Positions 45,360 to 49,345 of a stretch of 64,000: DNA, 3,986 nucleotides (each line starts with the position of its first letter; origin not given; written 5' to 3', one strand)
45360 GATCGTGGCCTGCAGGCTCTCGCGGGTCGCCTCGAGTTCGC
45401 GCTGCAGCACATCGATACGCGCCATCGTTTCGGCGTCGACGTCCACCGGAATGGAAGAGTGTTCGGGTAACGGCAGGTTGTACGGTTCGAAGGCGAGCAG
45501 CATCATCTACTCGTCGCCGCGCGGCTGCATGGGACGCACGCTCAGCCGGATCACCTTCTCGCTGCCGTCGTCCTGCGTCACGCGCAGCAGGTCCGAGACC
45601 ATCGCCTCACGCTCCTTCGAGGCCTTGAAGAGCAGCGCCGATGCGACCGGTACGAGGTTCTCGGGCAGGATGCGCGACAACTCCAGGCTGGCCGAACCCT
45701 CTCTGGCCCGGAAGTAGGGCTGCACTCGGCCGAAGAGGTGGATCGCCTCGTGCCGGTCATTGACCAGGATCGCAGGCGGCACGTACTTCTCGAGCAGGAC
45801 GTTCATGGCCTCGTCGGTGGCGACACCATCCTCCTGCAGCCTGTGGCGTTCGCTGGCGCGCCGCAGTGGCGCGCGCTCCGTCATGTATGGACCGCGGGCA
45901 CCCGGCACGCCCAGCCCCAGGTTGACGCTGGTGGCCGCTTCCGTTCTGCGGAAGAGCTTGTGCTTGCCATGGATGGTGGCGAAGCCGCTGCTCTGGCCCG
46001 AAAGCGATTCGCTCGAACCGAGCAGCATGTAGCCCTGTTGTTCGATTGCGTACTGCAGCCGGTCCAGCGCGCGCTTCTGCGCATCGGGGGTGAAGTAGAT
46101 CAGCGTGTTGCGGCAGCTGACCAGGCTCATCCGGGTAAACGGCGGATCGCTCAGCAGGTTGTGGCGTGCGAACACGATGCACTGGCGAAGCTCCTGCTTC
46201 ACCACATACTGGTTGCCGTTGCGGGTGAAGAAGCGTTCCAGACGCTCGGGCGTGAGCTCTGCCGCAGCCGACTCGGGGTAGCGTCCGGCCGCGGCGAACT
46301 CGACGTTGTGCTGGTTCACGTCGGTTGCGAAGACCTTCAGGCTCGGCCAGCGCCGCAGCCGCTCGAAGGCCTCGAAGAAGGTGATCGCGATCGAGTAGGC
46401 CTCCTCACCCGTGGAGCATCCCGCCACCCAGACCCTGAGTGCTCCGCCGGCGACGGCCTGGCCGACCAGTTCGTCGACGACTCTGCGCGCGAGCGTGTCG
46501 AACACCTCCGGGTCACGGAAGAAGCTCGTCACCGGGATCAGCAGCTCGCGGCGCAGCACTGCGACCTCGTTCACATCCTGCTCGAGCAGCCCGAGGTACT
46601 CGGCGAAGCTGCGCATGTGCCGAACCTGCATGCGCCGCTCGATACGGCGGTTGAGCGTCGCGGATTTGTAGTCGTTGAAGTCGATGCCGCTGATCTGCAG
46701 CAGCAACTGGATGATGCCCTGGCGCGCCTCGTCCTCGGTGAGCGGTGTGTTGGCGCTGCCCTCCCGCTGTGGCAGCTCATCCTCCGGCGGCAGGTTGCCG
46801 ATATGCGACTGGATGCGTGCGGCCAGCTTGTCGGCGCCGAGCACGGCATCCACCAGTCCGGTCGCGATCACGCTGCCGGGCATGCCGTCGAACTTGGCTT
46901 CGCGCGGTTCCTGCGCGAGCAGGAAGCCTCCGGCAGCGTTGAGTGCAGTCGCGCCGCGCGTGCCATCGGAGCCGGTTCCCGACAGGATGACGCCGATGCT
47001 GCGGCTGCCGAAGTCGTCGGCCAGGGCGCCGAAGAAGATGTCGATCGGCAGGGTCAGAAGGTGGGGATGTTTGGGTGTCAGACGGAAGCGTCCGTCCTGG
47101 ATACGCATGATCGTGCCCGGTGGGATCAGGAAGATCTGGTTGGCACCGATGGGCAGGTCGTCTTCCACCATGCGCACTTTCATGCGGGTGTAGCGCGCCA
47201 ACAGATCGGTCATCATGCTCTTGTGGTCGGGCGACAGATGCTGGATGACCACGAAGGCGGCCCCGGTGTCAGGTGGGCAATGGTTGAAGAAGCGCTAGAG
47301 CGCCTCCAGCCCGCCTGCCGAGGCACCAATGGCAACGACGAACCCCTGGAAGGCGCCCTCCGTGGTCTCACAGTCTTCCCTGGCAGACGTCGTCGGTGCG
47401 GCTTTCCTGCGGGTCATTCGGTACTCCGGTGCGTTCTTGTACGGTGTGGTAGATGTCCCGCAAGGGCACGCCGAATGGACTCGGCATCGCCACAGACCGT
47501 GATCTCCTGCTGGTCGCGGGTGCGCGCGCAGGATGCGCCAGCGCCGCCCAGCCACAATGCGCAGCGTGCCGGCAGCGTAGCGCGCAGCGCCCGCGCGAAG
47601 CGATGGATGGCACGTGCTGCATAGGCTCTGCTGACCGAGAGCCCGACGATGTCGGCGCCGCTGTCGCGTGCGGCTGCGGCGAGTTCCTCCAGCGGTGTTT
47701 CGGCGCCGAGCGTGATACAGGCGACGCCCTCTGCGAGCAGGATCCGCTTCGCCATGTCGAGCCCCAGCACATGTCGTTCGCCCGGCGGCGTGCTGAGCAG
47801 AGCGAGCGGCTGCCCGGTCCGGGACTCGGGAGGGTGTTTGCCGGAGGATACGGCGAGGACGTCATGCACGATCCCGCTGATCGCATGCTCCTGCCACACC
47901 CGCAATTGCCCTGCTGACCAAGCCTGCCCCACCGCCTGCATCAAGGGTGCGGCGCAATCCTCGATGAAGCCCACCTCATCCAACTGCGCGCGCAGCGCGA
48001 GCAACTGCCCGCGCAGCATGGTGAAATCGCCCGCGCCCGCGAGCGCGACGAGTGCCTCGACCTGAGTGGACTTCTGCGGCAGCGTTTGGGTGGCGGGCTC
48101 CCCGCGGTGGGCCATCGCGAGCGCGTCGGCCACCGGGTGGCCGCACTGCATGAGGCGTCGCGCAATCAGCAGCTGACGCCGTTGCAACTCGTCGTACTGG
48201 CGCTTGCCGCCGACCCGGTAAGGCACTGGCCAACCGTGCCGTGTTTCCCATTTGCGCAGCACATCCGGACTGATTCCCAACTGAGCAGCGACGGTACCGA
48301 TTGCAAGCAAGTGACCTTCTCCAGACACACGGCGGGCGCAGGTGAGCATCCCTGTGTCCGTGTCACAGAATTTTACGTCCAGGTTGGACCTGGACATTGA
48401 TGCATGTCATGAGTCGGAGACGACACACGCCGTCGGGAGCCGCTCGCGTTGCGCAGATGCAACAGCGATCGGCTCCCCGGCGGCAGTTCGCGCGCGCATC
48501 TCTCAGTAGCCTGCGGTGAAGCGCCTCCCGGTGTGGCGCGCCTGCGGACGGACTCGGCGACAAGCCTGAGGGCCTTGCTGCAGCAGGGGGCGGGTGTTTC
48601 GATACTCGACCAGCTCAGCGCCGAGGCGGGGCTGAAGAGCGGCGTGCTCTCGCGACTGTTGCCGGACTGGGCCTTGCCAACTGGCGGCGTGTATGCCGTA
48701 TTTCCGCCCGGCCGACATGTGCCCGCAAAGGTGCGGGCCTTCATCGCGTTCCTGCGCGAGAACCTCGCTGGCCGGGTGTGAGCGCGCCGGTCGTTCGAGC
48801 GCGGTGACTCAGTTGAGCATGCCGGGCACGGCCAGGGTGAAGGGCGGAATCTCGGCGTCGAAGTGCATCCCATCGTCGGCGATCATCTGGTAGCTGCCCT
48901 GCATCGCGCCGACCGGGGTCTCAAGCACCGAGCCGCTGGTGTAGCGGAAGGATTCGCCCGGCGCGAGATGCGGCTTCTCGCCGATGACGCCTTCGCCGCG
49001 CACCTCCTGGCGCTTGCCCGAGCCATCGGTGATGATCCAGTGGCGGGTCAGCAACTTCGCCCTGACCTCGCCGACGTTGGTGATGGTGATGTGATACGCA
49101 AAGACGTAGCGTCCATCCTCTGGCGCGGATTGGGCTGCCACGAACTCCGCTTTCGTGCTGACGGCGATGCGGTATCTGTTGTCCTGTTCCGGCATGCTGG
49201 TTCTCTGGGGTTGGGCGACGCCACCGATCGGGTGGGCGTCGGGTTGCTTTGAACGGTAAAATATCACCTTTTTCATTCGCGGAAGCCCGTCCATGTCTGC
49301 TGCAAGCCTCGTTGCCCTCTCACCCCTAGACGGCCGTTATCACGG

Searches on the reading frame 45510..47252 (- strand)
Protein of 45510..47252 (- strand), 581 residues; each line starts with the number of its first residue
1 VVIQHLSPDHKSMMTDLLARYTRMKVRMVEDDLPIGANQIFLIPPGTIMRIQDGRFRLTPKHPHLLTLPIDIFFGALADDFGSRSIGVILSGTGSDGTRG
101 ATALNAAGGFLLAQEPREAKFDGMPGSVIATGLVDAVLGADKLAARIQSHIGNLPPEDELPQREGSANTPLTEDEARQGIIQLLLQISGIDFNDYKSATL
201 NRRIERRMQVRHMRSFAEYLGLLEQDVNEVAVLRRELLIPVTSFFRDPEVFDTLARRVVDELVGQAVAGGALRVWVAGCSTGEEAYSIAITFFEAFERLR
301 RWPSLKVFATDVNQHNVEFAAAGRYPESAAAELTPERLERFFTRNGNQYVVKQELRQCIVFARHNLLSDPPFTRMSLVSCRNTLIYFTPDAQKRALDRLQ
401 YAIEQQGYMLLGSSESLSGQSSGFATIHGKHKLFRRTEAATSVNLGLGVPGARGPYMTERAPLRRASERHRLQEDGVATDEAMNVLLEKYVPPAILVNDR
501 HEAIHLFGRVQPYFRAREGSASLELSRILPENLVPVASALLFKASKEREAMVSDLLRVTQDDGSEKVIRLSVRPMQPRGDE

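Call 10: find_related_loci(query=window:45510-47252:-, collection=genome_contigs, flank=6000)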
Query window:45510-47252:- (581 aa) in genome_contigs; peptide patterns used: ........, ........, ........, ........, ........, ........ (x = any residue, [..] = any of these).
204 stretches matched a pattern; 124 encode a relative of the query (tblastn E <= 1e-3); the best 80 are kept; 80 distinct loci.
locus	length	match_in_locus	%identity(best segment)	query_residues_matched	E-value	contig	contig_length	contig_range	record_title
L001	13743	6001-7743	80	1-581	0e+0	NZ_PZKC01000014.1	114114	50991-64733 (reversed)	Pseudothauera lacus strain D20 Scaffold14, whole genome shotgun sequence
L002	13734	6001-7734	56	1-581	0e+0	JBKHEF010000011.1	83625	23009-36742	MAG: Wenzhouxiangella sp. isolate D1M05_10 NODE_54_length_83625_cov_18.587017, whole genome shotgun sequence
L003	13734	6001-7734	56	1-581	0e+0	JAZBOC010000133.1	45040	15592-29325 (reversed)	MAG: Wenzhouxiangella sp. isolate bin.754 k117_6371201, whole genome shotgun sequence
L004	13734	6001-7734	57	1-581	0e+0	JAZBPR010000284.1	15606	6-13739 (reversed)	MAG: Wenzhouxiangella sp. isolate bin.2 k117_9183486, whole genome shotgun sequence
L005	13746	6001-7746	53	1-581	0e+0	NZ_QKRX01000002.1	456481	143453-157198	Nitrincola tibetensis strain xg18 xg18_scaffold2, whole genome shotgun sequence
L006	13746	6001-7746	53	1-581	0e+0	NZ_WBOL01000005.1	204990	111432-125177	Nitrincola schmidtii strain NCAIM B.02626 Scaffold5, whole genome shotgun sequence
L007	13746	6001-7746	53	1-581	0e+0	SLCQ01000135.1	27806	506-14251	MAG: Nitrincola sp. isolate CSSed162cmB_509 CSSed16-2cmB-2734, whole genome shotgun sequence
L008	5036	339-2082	57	1-581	1e-174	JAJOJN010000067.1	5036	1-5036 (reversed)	MAG: Nitrincola sp. isolate S6C1758 S6CNODE_1319_length_5036_cov_2.017723, whole genome shotgun sequence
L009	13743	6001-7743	49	1-574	2e-168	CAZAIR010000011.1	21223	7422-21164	MAG TPA_asm: uncultured Burkholderiaceae bacterium isolate binchicken_co214_58 genome assembly, contig: NODE_2450_length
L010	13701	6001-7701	38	1-578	8e-132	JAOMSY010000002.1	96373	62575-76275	Francisellaceae bacterium isolate AH-273-G23 AH-273-G23_NODE_2, whole genome shotgun sequence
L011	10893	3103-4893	38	1-576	7e-124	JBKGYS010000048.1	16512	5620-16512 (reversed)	MAG: Spirochaetales bacterium isolate C1M08_9 NODE_2021_length_16512_cov_5.536975, whole genome shotgun sequence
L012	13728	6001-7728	38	1-576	1e-123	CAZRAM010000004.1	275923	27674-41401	MAG TPA_asm: uncultured Pseudomonadales bacterium isolate SRP334346_co1_111 genome assembly, contig: NODE_42_length_2759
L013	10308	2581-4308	38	1-576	1e-122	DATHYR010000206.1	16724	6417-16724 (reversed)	MAG TPA_asm: Pseudomonadales bacterium isolate SMAG_U16216 k141_704993, whole genome shotgun sequence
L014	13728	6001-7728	38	1-576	1e-122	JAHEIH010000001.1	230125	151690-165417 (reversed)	MAG: Cellvibrionales bacterium isolate Ww495 NODE_50_length_230125_cov_22.042286, whole genome shotgun sequence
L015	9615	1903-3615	36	1-580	2e-121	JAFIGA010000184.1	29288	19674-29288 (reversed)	MAG: Leptospira sp. isolate coassembly_bin.86 k141_31017, whole genome shotgun sequence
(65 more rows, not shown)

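Call 23: list_cluster_members(proteins=[P0001, window:45510-47252:-, window:47298-47417:-, window:41821-44466:-, window:47417-48310:-])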
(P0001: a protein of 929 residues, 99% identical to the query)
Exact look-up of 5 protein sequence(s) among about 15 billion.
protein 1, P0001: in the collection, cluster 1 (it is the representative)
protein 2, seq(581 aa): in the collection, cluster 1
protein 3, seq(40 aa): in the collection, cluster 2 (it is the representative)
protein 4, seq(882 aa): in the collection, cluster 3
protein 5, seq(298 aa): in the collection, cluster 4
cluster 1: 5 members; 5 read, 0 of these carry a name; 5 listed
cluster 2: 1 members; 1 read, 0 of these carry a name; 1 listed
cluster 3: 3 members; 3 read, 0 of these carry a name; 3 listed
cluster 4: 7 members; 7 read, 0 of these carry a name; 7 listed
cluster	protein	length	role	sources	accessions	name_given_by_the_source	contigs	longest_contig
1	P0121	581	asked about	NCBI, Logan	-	-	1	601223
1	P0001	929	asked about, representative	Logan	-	-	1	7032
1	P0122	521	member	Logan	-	-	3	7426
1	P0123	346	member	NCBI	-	-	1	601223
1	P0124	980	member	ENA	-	-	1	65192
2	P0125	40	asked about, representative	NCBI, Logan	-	-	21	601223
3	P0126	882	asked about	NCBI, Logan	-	-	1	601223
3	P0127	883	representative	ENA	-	-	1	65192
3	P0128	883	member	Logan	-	-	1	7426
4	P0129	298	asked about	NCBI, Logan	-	-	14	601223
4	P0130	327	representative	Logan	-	-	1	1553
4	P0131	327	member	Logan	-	-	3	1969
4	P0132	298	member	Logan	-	-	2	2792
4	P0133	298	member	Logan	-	-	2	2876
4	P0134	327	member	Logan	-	-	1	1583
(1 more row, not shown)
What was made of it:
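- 45507..47252 (-): Middle fragment: a 581-codon ORF from the first in-frame start (GTG 47252, a Val codon of the conserved FVVIQH motif) to TAG2. It holds the CheB remainder without Ser33, plus CheR_N and CheR. Gene callers annotate it this way (P0121, call 23).
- The 40-aa product ending at TAG1 is on 21 contigs (call 23).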

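Call 24: find_encoding_contigs(protein=P0125, flank=4000, max_places=10)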
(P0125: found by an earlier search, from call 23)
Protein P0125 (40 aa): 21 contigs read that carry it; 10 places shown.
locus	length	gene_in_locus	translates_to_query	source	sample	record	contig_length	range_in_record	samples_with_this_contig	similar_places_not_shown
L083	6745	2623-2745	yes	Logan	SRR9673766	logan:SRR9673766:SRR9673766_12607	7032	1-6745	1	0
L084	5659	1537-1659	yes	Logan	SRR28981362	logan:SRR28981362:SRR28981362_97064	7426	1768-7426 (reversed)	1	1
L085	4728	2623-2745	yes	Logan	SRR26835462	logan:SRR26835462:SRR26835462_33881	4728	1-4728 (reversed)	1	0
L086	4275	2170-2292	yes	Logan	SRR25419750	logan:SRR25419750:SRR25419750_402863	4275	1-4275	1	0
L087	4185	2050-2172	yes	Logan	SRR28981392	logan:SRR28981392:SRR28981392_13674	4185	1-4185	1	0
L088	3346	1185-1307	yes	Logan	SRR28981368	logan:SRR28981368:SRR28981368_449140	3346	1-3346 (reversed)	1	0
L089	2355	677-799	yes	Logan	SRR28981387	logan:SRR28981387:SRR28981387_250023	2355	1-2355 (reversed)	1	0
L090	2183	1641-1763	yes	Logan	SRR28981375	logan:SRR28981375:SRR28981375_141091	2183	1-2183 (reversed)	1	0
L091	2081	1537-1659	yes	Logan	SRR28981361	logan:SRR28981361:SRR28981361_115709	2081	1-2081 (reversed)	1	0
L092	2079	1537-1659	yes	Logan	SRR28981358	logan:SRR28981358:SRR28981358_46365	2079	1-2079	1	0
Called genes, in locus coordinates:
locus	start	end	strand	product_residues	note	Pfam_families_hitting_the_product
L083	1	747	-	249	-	?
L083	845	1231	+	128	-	PF04379:DUF525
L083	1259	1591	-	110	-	PF03466:LysR_substrate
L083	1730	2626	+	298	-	PF13411:MerR_1 (weak), PF02607:B12-binding_2 (weak), PF02310:B12-binding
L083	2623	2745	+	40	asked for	-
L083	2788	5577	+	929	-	PF01339:CheB_methylest, PF03705:CheR_N, PF01739:CheR, PF13596:PAS_10, PF08448:PAS_4 (weak)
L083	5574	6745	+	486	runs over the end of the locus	?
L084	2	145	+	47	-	?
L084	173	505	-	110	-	PF03466:LysR_substrate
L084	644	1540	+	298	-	PF13411:MerR_1 (weak), PF02607:B12-binding_2 (weak), PF02310:B12-binding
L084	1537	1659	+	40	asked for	-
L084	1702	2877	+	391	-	PF01339:CheB_methylest, PF03705:CheR_N, PF01739:CheR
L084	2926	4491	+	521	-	PF08448:PAS_4 (faint), PF03938:OmpH (weak), PF13596:PAS_10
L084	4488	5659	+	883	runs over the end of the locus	PF00989:PAS (weak), PF00989:PAS, PF08448:PAS_4, PF00989:PAS, PF08448:PAS_4, PF13426:PAS_9, PF00990:GGDEF, PF00563:EAL, +4 more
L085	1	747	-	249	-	?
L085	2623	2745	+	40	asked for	-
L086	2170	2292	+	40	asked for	-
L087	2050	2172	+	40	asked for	-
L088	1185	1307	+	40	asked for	-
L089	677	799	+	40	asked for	-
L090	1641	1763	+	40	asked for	-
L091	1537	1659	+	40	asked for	-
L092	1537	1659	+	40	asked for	-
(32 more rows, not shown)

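Call 25: find_encoding_contigs(protein=P0124, flank=5000, max_places=5)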
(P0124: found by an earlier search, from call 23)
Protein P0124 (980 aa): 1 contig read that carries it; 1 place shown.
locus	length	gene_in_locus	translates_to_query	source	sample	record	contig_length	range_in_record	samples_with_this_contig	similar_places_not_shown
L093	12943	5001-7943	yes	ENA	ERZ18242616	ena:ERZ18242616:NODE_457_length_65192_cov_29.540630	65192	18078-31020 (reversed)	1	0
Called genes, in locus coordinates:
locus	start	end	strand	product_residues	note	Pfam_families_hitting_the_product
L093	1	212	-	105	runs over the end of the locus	PF10084:DUF2322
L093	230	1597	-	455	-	PF00206:Lyase_1, PF08328:ASL_C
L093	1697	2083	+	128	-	PF04379:DUF525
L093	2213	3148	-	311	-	PF00126:HTH_1, PF03466:LysR_substrate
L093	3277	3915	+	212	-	PF01073:3Beta_HSD (weak), PF01370:Epimerase, PF05368:NmrA, PF13460:NAD_binding_10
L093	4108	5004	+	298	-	PF13411:MerR_1, PF02607:B12-binding_2, PF02310:B12-binding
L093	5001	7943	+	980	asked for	PF01339:CheB_methylest, PF03705:CheR_N, PF01739:CheR, PF03938:OmpH (weak), PF13596:PAS_10, PF08448:PAS_4 (weak)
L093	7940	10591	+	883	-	PF00989:PAS (weak), PF00989:PAS, PF08448:PAS_4, PF00989:PAS, PF08448:PAS_4, PF13426:PAS_9, PF00990:GGDEF, PF00563:EAL, +3 more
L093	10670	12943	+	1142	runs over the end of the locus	PF08447:PAS_3, PF08447:PAS_3, PF00989:PAS (weak), PF13426:PAS_9 (weak), PF08448:PAS_4, PF00512:HisKA, PF02518:HATPase_c, PF00072:Response_reg, +4 more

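Call 30: find_encoding_contigs(protein=P0121, flank=1000, max_places=5)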
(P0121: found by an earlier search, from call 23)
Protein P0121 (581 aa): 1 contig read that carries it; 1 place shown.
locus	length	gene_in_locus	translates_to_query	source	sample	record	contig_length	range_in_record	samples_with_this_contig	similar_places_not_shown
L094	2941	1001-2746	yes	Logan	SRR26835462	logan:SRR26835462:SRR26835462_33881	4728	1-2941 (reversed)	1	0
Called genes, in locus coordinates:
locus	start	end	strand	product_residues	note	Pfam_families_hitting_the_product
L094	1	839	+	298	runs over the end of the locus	PF13411:MerR_1 (weak), PF02607:B12-binding_2 (weak), PF02310:B12-binding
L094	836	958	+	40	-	-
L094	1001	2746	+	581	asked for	PF01339:CheB_methylest, PF03705:CheR_N, PF01739:CheR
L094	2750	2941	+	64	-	?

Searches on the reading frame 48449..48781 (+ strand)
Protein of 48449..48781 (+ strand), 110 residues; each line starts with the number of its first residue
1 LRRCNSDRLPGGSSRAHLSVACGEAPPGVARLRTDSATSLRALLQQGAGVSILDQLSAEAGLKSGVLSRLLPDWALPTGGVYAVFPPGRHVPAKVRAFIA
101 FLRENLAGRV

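Call 32: search_protein_families(library=pfam, proteins=[window:48449-48781:+])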
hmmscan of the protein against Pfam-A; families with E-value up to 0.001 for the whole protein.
window:48449-48781:+ (110 aa): 1 family
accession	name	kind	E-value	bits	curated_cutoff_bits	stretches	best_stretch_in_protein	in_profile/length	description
PF03466.25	LysR_substrate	-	5.5e-16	59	28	1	11-106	112-208/209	LysR substrate binding domain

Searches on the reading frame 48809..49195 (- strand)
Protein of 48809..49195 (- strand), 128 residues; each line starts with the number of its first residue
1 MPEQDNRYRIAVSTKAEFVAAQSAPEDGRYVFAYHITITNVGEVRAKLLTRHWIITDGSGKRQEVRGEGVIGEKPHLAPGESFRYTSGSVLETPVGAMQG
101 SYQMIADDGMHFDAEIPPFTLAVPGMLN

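Call 47: search_protein_families(library=pfam, proteins=[window:48809-49195:-])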
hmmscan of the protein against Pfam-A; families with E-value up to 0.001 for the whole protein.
window:48809-49195:- (128 aa): 1 family
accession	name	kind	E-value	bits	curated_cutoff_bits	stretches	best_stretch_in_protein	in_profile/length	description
PF04379.20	DUF525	-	1.2e-36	125.3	27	1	21-105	2-86/87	ApaG domain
